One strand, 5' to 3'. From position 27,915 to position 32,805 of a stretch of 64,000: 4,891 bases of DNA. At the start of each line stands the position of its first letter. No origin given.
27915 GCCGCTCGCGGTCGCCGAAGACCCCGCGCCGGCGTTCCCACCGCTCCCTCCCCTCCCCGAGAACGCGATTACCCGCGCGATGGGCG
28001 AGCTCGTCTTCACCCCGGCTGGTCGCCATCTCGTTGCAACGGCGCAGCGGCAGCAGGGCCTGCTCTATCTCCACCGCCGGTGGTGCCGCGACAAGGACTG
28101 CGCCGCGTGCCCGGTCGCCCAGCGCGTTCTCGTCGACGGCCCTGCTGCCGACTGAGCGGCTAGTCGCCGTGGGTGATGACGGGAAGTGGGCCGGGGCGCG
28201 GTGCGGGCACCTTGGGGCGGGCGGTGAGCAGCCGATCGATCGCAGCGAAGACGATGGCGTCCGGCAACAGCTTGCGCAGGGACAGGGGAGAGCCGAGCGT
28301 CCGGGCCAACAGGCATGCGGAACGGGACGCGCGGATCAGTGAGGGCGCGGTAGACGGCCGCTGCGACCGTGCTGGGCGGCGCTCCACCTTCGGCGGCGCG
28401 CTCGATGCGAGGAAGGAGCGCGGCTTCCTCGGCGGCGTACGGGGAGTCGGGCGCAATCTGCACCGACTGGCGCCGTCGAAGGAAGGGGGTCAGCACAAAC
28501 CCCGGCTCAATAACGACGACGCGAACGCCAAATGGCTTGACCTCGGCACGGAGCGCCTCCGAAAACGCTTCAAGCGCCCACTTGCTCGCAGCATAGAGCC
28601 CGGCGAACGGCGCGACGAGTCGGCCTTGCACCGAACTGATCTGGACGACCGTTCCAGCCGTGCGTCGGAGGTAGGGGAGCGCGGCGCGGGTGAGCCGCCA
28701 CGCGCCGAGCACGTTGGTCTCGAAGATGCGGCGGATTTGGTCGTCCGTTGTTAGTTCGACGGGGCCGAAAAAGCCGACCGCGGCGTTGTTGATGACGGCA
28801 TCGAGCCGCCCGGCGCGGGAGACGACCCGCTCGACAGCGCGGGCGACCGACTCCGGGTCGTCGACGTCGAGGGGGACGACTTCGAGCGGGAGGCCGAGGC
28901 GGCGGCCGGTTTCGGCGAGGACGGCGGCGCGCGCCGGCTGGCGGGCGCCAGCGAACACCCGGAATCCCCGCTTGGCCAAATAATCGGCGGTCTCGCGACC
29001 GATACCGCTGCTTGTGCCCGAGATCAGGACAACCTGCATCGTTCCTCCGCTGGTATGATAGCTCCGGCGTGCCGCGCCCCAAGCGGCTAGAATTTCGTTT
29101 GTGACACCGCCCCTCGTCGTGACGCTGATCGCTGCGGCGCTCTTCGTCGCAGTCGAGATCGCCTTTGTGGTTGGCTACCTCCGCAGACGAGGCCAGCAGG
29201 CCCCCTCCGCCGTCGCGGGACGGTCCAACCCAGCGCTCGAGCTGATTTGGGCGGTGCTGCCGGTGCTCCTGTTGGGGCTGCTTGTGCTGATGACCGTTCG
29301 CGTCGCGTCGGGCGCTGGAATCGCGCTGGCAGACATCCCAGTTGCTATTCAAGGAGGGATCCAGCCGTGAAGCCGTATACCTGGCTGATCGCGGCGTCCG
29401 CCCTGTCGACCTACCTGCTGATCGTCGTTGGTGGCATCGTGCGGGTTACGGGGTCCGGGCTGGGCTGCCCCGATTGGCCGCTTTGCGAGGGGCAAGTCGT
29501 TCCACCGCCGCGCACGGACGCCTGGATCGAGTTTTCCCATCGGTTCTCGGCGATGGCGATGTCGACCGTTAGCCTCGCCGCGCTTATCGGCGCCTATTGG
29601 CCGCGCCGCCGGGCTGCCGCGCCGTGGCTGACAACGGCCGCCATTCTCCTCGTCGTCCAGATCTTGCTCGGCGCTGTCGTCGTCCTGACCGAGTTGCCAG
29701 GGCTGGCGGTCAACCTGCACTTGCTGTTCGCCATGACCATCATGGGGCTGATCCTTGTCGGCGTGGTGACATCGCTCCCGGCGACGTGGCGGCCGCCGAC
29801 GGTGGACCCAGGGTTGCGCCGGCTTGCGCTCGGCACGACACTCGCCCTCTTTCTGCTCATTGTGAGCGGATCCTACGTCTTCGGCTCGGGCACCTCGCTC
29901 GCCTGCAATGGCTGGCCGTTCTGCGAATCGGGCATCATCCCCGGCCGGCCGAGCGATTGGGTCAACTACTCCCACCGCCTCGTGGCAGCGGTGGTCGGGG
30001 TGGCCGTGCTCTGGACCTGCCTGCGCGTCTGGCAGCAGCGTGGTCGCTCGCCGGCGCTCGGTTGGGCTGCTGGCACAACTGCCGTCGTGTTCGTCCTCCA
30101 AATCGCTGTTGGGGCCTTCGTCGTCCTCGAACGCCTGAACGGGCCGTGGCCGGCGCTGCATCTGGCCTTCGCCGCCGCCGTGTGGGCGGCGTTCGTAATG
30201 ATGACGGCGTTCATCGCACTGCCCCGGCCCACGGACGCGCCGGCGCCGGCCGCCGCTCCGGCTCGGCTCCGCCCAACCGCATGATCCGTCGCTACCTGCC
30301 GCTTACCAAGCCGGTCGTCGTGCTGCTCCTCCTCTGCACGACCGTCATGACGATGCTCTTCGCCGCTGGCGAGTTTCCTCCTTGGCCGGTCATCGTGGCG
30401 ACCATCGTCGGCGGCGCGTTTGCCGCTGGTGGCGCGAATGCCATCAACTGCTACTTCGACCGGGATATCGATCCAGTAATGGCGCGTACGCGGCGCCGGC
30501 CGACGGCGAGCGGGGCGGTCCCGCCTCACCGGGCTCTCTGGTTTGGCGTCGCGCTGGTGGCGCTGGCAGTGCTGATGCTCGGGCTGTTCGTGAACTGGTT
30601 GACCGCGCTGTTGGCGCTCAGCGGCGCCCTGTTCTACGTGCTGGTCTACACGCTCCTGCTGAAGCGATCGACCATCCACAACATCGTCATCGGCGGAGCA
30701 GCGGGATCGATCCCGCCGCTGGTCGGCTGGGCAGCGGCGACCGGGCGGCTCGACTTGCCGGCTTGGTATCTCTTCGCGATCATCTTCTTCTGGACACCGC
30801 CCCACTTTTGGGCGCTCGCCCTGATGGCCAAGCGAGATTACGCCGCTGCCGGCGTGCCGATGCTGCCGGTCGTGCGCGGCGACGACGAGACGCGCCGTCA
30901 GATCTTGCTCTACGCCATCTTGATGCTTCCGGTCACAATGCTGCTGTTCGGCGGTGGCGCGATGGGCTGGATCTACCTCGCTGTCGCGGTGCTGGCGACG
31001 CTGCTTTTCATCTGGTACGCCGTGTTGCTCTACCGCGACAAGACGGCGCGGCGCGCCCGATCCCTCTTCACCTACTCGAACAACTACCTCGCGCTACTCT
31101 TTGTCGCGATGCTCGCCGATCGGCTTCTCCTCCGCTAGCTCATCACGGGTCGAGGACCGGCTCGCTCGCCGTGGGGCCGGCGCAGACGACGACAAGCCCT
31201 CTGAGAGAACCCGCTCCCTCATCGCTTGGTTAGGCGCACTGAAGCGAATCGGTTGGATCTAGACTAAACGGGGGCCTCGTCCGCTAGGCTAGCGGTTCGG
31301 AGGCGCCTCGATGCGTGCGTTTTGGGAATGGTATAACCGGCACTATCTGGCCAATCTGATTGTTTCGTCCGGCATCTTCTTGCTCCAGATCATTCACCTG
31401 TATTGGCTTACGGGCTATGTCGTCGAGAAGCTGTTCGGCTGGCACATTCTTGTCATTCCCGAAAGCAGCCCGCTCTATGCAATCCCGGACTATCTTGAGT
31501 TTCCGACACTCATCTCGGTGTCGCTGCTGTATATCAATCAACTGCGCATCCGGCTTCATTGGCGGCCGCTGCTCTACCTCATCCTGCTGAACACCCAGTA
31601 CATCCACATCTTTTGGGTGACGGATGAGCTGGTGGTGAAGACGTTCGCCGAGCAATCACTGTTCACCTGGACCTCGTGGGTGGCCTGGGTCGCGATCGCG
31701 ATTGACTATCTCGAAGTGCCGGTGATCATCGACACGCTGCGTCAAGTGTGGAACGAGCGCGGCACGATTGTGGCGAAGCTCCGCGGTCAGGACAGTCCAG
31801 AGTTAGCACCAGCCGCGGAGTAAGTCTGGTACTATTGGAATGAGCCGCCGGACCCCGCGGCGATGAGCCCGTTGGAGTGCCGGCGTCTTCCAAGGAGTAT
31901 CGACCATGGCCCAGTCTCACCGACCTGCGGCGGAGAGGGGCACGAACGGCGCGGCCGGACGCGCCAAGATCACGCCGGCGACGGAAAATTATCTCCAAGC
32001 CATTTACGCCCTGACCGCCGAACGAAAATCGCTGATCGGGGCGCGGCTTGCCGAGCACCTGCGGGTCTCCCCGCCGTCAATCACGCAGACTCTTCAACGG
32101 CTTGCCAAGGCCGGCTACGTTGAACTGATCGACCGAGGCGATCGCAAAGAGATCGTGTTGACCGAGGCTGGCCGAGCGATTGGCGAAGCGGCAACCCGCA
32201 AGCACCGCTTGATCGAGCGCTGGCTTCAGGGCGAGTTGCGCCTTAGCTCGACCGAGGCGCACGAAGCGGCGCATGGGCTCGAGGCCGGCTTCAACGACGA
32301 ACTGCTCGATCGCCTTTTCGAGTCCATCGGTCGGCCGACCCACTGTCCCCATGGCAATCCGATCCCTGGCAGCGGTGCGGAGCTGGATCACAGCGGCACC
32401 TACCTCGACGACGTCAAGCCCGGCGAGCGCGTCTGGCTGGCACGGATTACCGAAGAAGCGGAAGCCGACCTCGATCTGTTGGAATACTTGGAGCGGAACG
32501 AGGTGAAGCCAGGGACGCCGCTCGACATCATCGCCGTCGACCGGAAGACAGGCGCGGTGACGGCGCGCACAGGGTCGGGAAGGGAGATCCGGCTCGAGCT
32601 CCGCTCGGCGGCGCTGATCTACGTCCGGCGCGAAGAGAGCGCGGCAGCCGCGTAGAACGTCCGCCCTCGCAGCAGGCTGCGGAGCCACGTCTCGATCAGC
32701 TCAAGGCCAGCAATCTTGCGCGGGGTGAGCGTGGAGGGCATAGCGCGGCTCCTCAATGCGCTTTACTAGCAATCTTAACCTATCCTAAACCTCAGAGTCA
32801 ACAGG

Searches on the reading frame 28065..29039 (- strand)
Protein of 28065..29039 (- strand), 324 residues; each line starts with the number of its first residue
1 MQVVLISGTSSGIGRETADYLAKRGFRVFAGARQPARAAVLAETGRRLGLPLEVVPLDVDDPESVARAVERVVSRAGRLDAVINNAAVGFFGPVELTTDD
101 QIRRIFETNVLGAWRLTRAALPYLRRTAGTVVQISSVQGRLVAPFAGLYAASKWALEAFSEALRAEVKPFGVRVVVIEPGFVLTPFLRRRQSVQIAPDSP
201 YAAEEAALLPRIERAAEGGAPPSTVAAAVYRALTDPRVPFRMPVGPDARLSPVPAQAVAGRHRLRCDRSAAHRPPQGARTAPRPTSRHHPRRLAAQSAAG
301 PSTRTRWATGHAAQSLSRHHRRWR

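Call 28: search_protein_families(library=pfam, proteins=[window:28065-29039:-], max_evalue=0.0001)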
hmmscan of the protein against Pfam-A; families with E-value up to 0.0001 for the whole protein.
window:28065-29039:- (324 aa): 6 families
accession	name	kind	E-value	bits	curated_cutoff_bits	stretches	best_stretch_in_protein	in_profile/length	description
PF00106.31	adh_short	-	1.4e-48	165.4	26.6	1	2-190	1-190/195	short chain dehydrogenase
PF13561.12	adh_short_C2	-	5.7e-37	128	27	1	10-191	3-185/236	Enoyl-(Acyl carrier protein) reductase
PF08659.16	KR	-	3.6e-18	66.5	22.6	1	4-166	3-166/180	KR domain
PF01370.27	Epimerase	-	3.8e-09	36.8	20.9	1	4-179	1-169/240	NAD dependent epimerase/dehydratase family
PF08643.16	DUF1776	-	3.5e-06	27.1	25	1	1-180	3-197/294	Fungal family of unknown function (DUF1776)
PF13460.12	NAD_binding_10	-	3.6e-05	24.1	27.2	1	8-71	1-60/184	NAD(P)H-binding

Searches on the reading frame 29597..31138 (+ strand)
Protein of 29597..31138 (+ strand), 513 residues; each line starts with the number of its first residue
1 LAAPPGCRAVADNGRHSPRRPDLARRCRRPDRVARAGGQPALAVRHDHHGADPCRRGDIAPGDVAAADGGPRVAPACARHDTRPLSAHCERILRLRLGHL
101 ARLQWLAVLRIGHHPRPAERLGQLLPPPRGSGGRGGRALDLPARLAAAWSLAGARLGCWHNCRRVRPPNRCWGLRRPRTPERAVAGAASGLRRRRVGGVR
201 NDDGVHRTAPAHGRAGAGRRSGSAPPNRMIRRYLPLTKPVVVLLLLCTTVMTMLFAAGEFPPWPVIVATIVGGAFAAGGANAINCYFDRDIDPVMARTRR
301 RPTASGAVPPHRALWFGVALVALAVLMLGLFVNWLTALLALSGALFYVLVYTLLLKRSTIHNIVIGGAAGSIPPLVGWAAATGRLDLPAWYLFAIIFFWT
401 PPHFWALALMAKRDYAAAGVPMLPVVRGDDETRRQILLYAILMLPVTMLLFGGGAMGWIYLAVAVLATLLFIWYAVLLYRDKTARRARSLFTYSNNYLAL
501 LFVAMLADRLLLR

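Call 28: search_protein_families(library=pfam, proteins=[window:29597-31138:+], max_evalue=0.0001)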
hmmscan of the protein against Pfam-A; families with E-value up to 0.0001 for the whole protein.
window:29597-31138:+ (513 aa): 1 family
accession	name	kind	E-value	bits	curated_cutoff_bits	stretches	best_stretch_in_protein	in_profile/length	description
PF01040.23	UbiA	-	4.9e-70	236.1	34.2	1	246-494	2-248/250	UbiA prenyltransferase family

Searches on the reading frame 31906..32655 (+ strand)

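Call 28: search_protein_families(library=pfam, proteins=[window:31906-32655:+], max_evalue=0.0001)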
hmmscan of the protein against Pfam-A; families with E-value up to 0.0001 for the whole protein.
window:31906-32655:+ (249 aa): 6 families
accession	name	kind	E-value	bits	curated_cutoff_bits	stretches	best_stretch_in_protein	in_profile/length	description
PF02742.21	Fe_dep_repr_C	-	6.8e-22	77.7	27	1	86-154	1-69/70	Iron dependent repressor, metal binding and dimerisation domain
PF01325.25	Fe_dep_repress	-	1.7e-14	54.2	26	1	22-73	2-53/60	Iron dependent repressor, N-terminal DNA binding domain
PF12802.13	MarR_2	-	1e-07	32.4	27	1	29-81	7-60/61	MarR family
PF04023.20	FeoA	-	3.2e-07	30.8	23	1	167-241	3-73/74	FeoA domain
PF00126.33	HTH_1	-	4e-06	27.1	26.6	1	49-90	20-60/60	Bacterial regulatory helix-turn-helix protein, lysR family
PF22665.2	DUF6293_C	-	9.2e-05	23.3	27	0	61-94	66-99/101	DUF6293 C-terminal winged helix domain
